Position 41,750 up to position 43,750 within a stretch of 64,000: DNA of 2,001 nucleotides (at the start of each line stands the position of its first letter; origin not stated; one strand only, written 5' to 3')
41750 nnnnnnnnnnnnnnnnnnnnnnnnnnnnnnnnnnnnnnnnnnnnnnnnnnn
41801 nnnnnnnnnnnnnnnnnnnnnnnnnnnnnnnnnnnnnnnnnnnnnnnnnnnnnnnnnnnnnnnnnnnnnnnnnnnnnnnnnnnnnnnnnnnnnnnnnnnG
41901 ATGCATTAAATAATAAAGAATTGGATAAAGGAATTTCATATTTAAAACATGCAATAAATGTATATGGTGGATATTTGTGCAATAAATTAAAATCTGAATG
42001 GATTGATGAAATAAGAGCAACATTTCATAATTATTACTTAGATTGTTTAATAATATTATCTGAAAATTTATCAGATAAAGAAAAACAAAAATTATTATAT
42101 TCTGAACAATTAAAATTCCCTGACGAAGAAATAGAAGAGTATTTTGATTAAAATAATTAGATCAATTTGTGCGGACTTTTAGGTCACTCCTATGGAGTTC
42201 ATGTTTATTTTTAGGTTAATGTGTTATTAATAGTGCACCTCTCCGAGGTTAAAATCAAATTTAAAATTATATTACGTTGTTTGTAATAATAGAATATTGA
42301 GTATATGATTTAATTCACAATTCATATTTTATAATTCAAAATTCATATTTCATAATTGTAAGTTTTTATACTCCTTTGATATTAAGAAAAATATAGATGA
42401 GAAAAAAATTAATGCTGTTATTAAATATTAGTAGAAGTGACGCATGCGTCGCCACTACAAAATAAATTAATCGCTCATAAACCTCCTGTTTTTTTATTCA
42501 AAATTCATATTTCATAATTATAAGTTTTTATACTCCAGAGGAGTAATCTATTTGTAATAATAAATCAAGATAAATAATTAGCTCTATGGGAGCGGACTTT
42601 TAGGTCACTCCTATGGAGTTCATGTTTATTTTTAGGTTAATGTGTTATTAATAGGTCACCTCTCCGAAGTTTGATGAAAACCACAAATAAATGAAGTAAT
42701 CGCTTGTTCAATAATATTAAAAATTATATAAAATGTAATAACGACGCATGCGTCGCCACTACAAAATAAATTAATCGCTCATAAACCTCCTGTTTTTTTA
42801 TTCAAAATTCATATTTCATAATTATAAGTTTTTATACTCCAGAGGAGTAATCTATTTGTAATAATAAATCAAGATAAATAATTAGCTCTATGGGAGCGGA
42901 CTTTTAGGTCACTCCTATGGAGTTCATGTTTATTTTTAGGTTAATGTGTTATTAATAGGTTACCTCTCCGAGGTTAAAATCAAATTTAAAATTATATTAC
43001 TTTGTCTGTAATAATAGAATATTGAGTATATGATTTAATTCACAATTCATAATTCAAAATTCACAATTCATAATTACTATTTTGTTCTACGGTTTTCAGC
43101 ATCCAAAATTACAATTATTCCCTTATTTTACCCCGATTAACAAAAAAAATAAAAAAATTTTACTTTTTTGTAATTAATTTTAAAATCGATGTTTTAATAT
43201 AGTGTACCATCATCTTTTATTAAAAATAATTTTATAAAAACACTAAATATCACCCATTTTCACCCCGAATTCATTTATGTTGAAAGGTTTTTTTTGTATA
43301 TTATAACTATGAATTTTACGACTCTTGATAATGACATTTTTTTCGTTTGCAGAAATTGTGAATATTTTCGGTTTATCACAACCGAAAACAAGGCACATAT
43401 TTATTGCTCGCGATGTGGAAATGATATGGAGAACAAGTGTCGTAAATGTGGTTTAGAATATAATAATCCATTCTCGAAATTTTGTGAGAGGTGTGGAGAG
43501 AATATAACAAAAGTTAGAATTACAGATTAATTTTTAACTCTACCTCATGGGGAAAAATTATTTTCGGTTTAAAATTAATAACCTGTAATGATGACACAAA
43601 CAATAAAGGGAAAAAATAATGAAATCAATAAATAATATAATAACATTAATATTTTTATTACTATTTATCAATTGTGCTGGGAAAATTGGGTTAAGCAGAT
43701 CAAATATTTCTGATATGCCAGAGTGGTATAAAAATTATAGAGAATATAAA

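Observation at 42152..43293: Gene-free 1.1-kb block built from nested, near-identical long direct repeats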

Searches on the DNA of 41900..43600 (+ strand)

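Call 5: search_rna_families(source=window, start=41900, end=43600, threshold=evalue, max_evalue=10, show_alignments=4)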
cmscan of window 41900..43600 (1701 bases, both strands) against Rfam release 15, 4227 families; matches with E-value up to 10: 7.
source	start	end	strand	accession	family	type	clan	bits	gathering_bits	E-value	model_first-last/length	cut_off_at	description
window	43272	43334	+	RF00493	snoU2-30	Gene; snRNA; snoRNA; CD-box;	-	21.9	60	0.35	1-70/70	no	Small nucleolar RNA U2-30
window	42115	42199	+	RF02539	SNOR75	Gene; snRNA; snoRNA; CD-box;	-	21.7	50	0.35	1-87/87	no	Plant small nucleolar RNA SNOR75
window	42528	42623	-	RF00695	MIR398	Gene; miRNA;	-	20.8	55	0.12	1-109/109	no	MIR398 microRNA precursor family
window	42832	42927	-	RF00695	MIR398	Gene; miRNA;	-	20.8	55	0.12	1-109/109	no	MIR398 microRNA precursor family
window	42577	42623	+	RF00695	MIR398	Gene; miRNA;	-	20.6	55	0.14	1-109/109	no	MIR398 microRNA precursor family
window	42881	42927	+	RF00695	MIR398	Gene; miRNA;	-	20.6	55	0.14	1-109/109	no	MIR398 microRNA precursor family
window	42086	42139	+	RF02153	NBR2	Gene; lncRNA;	-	19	40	8.6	1-63/63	no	Neighbour of BRCA1 gene 2 converved region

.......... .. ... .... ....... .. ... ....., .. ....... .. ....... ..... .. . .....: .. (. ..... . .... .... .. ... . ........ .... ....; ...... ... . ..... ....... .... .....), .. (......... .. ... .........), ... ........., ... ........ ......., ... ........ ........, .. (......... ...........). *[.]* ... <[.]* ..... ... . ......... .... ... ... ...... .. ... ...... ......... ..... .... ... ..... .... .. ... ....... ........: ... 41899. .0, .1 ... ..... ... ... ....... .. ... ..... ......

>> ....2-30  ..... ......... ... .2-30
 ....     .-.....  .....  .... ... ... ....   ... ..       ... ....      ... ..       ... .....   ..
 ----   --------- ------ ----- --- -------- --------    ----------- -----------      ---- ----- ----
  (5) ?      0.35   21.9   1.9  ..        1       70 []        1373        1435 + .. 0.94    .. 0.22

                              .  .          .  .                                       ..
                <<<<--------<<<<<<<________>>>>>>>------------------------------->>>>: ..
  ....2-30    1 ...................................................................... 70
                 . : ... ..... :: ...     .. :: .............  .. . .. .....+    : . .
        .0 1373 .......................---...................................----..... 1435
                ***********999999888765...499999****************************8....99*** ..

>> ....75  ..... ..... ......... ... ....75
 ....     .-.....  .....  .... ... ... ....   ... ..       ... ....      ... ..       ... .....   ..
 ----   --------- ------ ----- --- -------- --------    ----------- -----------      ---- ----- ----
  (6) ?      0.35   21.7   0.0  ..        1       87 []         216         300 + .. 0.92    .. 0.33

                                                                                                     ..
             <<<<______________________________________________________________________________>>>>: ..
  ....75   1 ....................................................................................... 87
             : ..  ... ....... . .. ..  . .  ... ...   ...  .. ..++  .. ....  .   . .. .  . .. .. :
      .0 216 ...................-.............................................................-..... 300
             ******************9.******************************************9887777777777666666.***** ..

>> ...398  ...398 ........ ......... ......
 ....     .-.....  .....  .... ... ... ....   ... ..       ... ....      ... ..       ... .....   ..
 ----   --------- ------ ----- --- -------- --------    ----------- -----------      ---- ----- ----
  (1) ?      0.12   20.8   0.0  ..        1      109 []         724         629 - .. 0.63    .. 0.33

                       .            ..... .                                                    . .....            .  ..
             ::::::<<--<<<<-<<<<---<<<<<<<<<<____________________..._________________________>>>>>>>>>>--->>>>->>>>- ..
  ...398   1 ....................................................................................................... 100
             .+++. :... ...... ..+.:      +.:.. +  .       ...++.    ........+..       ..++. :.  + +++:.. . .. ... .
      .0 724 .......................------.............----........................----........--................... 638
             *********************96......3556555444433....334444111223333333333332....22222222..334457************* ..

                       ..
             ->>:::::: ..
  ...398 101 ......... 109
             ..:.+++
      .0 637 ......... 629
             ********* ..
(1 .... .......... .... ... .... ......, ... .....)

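Call 56: search_dna_similar(query=window:42152-43293:+, collection=phages, mode=distant, max_evalue=0.001)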
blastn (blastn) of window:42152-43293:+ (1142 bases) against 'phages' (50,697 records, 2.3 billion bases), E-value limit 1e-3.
No match.

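Call 57: search_dna_similar(query=window:42152-43293:+, collection=plasmids, mode=distant, max_evalue=0.001)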
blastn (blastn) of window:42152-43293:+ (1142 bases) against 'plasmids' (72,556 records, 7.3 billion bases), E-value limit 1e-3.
Records with a match: 5; places in all: 8; records where one place covers at least 80% of the query: 0.
Best place of each record, by identity: 90-95% 2; 80-90% 3.
By first word of the organism name: Aulosira 1; Microcystis 1; Providencia 1; Rahnella 1; Parabacteroides 1.
By predicted mobility (MOB-suite, as given by PLSDB): non-mobilizable 4; conjugative 1.
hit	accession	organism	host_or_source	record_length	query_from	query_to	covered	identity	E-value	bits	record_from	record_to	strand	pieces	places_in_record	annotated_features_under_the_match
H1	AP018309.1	Aulosira laxa NIES-50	-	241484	867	925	5%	81.7%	2e-4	56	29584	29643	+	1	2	hypothetical protein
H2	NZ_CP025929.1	Microcystis aeruginosa NIES-2481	cell culture,freshwater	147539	885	933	4%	83.7%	6e-4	54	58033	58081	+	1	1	metal-dependent hydrolase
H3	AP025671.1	Providencia rettgeri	Homo sapiens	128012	886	931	4%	87.2%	2e-4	55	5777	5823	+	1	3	none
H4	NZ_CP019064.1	Rahnella sikkimica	bacteria,soil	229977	885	925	4%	90.2%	5e-5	57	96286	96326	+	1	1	none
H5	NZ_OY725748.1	Parabacteroides distasonis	-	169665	885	924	4%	90.0%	2e-4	55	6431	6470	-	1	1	hypothetical protein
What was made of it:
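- Nothing similar turned up in the phage or plasmid collections (calls 56, 57).
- Tried and rejected: Plasmid matches were 40-60-nt AT-rich noise over one heptamer array (calls 56, 57).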
